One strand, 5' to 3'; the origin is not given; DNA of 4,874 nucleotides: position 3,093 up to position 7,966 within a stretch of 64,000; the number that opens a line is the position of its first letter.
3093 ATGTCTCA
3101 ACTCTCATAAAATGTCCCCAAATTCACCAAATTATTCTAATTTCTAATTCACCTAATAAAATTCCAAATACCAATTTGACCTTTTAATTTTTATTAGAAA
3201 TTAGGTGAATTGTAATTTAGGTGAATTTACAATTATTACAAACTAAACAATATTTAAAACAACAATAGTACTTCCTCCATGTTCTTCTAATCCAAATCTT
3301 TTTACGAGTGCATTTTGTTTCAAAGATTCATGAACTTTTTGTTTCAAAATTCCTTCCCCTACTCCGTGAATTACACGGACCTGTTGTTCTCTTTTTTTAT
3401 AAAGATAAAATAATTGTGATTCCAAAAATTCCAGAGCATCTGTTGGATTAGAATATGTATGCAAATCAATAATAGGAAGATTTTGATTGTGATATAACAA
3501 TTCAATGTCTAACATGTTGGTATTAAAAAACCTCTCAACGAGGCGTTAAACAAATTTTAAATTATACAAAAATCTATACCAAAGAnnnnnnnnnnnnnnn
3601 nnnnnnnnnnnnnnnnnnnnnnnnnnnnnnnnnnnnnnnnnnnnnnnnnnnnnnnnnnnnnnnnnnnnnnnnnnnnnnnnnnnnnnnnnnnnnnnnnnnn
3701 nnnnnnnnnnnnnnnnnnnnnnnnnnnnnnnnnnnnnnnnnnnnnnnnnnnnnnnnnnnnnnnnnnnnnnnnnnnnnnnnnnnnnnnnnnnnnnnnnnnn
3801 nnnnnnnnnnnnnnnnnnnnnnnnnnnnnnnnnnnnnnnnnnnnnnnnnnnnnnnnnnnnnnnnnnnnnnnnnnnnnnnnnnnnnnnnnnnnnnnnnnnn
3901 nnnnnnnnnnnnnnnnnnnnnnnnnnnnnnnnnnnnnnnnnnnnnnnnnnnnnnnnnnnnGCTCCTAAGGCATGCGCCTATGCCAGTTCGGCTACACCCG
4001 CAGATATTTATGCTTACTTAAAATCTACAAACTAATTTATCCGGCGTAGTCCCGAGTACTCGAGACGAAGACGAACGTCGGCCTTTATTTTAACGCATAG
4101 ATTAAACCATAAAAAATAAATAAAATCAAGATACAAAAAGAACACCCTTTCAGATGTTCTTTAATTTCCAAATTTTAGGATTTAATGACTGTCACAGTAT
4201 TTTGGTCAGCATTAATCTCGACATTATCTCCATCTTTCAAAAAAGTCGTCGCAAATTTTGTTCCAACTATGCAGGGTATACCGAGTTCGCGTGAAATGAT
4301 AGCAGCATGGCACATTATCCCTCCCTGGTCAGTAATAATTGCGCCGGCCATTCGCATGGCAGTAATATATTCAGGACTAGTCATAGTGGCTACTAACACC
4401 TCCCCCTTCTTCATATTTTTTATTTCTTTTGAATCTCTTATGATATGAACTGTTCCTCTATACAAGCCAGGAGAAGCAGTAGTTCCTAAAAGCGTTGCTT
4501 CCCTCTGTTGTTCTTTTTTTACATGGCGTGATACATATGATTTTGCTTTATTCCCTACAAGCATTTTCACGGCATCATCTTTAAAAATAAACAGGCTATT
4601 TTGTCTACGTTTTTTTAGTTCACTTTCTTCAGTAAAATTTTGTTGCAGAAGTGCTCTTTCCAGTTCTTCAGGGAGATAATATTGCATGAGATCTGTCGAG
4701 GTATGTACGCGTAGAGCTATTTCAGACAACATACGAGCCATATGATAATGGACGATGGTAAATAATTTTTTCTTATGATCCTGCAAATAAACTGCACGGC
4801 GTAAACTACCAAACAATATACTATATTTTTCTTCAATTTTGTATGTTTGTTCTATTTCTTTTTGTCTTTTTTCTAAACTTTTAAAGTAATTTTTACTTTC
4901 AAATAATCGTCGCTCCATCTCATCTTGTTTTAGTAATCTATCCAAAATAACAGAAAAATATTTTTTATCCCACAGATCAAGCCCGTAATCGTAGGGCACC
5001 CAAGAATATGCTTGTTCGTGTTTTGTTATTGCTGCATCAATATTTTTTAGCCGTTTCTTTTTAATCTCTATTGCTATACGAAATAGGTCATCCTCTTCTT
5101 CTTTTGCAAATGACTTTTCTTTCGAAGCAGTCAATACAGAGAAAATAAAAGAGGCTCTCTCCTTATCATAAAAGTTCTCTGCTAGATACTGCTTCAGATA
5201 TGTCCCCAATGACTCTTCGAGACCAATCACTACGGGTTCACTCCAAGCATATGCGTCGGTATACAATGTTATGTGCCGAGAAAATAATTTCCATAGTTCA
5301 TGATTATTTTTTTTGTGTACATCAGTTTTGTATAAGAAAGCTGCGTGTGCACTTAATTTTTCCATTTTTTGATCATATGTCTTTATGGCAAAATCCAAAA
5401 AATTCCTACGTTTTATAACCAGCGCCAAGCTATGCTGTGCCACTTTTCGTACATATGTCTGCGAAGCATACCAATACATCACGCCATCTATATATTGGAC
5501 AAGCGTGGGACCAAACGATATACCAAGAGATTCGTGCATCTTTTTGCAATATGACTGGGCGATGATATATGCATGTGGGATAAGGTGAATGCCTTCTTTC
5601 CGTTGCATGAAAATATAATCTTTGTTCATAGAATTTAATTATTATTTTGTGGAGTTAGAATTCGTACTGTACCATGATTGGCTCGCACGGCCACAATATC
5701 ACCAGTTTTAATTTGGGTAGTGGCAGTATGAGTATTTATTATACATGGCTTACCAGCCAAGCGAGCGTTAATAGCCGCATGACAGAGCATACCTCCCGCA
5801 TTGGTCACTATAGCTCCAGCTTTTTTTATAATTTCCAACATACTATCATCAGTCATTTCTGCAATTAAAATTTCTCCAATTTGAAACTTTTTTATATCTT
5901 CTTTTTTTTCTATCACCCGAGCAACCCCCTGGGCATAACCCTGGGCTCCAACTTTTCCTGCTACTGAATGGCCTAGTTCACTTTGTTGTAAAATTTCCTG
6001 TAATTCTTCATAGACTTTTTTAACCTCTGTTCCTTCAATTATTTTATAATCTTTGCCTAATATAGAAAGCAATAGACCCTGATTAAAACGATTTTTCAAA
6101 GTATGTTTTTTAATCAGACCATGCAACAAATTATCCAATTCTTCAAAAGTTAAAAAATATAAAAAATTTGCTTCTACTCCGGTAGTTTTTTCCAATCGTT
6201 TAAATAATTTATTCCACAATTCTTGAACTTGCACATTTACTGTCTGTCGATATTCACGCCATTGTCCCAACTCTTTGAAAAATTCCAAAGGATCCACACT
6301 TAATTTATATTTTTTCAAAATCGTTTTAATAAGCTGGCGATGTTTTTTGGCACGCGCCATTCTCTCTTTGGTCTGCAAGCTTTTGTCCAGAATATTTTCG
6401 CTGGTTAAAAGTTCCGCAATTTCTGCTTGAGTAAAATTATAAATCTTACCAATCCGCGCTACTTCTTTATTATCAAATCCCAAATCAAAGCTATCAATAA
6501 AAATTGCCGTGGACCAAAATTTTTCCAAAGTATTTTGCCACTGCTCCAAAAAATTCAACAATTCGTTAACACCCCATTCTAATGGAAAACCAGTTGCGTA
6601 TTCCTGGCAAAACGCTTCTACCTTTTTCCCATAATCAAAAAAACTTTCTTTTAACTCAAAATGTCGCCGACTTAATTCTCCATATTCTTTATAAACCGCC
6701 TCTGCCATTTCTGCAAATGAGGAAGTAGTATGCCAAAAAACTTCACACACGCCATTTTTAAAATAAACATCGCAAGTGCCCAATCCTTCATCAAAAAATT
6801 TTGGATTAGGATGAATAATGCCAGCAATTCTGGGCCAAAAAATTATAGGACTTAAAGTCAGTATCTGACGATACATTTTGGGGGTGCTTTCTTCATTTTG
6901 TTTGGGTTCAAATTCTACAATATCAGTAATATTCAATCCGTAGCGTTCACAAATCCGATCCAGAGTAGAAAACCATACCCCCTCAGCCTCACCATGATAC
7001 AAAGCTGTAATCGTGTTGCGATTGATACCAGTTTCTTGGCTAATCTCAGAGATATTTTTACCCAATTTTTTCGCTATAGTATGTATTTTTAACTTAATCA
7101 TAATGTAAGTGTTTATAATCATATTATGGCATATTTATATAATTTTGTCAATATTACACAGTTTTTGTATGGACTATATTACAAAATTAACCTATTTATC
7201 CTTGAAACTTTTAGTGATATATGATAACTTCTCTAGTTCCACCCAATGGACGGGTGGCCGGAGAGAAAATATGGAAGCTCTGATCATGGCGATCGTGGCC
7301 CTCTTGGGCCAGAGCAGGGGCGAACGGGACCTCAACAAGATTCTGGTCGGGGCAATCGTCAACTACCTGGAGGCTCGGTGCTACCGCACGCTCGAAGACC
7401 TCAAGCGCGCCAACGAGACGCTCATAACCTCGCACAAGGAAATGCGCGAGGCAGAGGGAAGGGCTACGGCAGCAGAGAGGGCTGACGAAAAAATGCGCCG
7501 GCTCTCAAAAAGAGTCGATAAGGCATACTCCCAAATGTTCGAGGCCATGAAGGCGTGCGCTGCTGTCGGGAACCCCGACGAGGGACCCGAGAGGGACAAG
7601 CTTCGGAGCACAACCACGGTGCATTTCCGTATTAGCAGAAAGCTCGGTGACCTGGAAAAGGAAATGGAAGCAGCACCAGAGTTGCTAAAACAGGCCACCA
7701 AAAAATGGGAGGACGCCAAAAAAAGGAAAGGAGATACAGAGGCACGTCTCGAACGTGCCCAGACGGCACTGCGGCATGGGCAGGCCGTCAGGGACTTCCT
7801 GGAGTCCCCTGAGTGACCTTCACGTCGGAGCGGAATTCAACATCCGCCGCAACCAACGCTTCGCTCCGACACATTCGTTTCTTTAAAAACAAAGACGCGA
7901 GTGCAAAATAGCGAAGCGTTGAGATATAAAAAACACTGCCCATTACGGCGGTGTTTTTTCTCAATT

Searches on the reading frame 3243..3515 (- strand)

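Call 50: search_protein_families(library=pfam, proteins=[window:3243-3515:-])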
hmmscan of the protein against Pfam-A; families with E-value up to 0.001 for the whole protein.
window:3243-3515:- (90 aa): 1 family
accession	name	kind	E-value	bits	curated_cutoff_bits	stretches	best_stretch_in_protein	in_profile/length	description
PF01713.27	Smr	-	5.2e-13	49.4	25.7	1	16-86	1-73/77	Smr domain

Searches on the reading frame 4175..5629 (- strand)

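Call 72: search_protein_families(library=pfam, proteins=[window:4175-5629:-])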
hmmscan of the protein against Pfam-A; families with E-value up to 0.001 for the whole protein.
window:4175-5629:- (484 aa): 2 families
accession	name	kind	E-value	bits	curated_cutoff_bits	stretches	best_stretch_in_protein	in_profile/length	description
PF00391.29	PEP-utilizers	-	1.4e-23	82.7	23.1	1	407-476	2-71/72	PEP-utilising enzyme, mobile domain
PF23624.1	ORF68_C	-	0.00089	20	27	0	138-208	42-111/121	ORF68-like, C-terminal domain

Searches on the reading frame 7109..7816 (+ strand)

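Call 72: search_protein_families(library=pfam, proteins=[window:7109-7816:+])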
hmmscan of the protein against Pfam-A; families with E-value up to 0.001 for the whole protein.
window:7109-7816:+ (235 aa): 1 family
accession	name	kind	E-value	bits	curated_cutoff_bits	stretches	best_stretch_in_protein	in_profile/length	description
PF00261.25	Tropomyosin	-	0.00063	19.7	38.6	0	178-217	98-137/242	Tropomyosin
